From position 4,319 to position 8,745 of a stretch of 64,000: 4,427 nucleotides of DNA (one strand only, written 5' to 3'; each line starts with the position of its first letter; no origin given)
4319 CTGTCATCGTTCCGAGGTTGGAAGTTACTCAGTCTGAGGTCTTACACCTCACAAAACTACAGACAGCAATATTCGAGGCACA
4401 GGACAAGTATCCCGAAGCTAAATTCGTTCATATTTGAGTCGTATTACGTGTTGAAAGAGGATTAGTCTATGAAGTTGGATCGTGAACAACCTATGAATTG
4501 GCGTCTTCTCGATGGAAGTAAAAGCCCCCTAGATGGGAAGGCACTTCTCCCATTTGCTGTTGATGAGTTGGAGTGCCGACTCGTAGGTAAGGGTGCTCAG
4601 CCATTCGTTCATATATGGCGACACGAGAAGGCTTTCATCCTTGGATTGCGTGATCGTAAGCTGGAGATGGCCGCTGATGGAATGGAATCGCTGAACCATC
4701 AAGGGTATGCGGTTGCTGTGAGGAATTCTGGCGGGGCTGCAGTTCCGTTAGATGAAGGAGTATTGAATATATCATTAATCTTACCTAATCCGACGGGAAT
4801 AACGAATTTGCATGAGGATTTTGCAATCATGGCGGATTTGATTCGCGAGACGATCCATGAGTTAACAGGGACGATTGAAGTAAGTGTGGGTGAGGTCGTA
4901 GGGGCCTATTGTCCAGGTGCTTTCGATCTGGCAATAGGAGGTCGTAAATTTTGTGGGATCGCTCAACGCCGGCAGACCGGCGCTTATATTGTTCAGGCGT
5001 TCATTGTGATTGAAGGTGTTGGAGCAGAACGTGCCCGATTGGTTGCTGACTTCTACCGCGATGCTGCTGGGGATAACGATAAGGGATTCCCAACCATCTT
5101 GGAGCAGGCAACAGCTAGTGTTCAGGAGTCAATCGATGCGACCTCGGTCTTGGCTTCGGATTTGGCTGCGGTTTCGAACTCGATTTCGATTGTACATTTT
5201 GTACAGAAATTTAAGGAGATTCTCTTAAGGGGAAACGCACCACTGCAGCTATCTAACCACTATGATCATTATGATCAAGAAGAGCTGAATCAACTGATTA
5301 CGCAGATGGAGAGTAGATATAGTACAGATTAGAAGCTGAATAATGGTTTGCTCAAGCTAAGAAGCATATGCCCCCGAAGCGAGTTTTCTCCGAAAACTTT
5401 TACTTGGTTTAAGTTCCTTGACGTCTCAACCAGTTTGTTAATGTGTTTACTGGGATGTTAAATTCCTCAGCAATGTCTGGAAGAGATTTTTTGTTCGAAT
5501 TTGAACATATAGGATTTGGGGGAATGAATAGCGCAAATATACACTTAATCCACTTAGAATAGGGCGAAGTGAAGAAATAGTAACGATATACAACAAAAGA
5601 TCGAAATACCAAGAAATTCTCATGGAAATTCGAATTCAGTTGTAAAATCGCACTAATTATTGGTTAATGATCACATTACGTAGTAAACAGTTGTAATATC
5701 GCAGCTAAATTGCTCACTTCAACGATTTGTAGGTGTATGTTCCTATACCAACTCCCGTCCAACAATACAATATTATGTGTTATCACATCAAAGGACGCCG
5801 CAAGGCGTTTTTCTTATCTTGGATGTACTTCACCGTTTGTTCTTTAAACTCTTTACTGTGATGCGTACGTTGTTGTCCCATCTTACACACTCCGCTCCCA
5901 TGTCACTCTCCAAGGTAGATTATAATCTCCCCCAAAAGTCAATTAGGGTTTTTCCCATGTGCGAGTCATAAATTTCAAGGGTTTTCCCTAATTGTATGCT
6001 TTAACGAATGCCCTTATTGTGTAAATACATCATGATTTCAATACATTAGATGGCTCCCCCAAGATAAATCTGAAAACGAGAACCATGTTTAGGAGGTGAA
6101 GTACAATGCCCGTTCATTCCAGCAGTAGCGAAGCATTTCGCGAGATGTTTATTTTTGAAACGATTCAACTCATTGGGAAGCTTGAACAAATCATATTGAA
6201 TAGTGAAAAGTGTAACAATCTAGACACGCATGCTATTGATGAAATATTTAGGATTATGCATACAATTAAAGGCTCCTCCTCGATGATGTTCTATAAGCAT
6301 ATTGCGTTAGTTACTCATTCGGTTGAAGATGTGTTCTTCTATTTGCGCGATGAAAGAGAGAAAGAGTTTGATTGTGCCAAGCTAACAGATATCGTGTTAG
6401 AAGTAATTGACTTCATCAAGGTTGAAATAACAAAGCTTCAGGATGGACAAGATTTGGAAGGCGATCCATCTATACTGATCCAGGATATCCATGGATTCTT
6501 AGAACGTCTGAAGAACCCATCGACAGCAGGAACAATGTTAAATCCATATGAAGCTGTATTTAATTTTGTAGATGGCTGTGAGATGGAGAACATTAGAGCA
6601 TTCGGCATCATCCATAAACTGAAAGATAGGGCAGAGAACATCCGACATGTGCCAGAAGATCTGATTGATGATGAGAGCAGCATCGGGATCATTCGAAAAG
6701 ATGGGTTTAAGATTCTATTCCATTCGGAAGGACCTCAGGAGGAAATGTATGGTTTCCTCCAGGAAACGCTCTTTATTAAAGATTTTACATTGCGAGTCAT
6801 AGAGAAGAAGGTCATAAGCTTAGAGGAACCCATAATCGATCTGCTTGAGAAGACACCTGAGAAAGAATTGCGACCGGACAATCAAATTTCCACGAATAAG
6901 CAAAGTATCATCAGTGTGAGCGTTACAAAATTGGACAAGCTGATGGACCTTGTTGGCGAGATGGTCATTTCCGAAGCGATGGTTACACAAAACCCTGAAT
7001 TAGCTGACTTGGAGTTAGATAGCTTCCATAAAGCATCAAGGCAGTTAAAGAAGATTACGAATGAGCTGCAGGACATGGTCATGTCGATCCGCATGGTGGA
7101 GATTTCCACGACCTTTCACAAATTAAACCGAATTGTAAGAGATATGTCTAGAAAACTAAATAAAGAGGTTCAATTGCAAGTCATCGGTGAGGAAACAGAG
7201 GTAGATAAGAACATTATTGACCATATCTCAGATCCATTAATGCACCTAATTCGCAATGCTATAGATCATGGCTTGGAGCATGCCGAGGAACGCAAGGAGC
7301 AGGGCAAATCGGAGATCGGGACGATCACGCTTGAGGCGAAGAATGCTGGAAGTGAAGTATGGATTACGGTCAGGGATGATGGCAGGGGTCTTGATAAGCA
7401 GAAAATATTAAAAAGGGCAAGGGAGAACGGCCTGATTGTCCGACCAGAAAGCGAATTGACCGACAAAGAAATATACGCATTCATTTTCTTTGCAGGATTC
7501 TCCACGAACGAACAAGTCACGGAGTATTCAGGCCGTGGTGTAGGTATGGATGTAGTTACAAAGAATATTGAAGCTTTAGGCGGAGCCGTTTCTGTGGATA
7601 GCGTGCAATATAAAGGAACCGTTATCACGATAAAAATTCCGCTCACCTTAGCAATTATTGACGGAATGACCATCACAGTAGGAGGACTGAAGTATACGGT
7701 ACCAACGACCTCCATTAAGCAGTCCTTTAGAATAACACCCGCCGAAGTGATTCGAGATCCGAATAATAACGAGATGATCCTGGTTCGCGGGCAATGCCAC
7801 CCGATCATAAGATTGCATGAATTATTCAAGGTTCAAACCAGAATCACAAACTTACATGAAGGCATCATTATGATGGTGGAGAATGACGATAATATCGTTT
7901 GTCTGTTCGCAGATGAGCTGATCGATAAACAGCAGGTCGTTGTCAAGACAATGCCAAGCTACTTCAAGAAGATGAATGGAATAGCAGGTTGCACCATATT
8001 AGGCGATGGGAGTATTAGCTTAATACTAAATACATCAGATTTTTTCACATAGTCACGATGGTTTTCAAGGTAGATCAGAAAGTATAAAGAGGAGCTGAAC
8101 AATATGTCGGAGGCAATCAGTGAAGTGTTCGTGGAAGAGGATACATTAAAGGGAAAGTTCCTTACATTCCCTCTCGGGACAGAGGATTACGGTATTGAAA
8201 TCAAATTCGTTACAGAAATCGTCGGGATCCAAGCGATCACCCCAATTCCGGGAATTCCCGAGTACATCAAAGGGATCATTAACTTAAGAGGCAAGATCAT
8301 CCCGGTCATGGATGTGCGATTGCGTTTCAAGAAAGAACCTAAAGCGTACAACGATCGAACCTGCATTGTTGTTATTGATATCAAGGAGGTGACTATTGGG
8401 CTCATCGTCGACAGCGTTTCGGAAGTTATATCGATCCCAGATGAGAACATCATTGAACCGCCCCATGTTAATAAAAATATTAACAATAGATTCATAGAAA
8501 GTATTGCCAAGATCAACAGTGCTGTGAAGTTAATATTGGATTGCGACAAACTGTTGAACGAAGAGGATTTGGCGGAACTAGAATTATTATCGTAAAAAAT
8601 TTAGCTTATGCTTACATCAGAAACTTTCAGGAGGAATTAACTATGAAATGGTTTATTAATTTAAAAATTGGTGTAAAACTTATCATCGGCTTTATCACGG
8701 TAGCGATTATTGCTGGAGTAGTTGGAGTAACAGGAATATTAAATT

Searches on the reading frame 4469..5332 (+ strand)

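Call 17: search_protein_families(library=pfam, proteins=[window:4469-5332:+], max_evalue=0.00001)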
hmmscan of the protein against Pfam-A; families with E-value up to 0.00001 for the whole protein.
window:4469-5332:+ (287 aa): 2 families
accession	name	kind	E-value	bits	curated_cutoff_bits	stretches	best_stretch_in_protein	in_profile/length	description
PF21948.1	LplA-B_cat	-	6.6e-29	101.7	27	1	27-185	4-150/200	Lipoyl protein ligase A/B catalytic domain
PF03099.24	BPL_LplA_LipB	-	4.3e-09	36.8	21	1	72-181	18-130/133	Biotin/lipoate A/B protein ligase family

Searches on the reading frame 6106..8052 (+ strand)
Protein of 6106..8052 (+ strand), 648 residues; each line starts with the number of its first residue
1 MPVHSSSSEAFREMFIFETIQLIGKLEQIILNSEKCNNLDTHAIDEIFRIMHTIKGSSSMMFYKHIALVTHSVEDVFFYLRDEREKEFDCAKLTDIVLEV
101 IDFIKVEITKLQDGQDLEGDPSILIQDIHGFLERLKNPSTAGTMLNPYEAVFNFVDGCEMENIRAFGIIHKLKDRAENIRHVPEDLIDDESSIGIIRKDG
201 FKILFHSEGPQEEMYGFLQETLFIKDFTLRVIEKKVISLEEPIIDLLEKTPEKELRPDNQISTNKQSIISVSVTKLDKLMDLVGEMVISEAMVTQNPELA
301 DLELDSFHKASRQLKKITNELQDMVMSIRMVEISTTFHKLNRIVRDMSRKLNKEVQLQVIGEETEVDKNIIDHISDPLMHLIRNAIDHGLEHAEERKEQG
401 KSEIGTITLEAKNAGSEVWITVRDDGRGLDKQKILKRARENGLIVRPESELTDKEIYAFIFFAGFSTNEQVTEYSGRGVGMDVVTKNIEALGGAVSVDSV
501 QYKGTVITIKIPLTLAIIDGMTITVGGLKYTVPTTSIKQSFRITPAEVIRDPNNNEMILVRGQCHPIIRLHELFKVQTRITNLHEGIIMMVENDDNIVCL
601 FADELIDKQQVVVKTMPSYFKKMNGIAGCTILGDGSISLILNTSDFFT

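Call 17: search_protein_families(library=pfam, proteins=[window:6106-8052:+], max_evalue=0.00001)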
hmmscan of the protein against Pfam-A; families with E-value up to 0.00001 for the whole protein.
window:6106-8052:+ (648 aa): 5 families
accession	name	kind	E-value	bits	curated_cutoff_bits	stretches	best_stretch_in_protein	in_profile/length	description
PF01584.24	CheW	-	1.1e-19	70.9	23.5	1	520-646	2-133/138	CheW-like domain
PF02518.31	HATPase_c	-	1.4e-18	67.8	26.4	1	375-514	3-110/111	Histidine kinase-, DNA gyrase B-, and HSP90-like ATPase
PF02895.20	H-kinase_dim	-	1.2e-17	64.6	23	1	267-328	2-68/68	Signal transducing histidine kinase, homodimeric domain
PF07194.16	P2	-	3.1e-13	50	23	1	148-229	2-79/81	P2 response regulator binding domain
PF01627.28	Hpt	-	4.6e-10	40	24.6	1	11-87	2-65/84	Hpt domain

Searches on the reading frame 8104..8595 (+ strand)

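Call 17: search_protein_families(library=pfam, proteins=[window:8104-8595:+], max_evalue=0.00001)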
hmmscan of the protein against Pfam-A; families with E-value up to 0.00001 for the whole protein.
window:8104-8595:+ (163 aa): 1 family
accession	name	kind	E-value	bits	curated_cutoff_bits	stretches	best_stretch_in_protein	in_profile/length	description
PF01584.24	CheW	-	1.4e-37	128.8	23.5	1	18-154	1-137/138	CheW-like domain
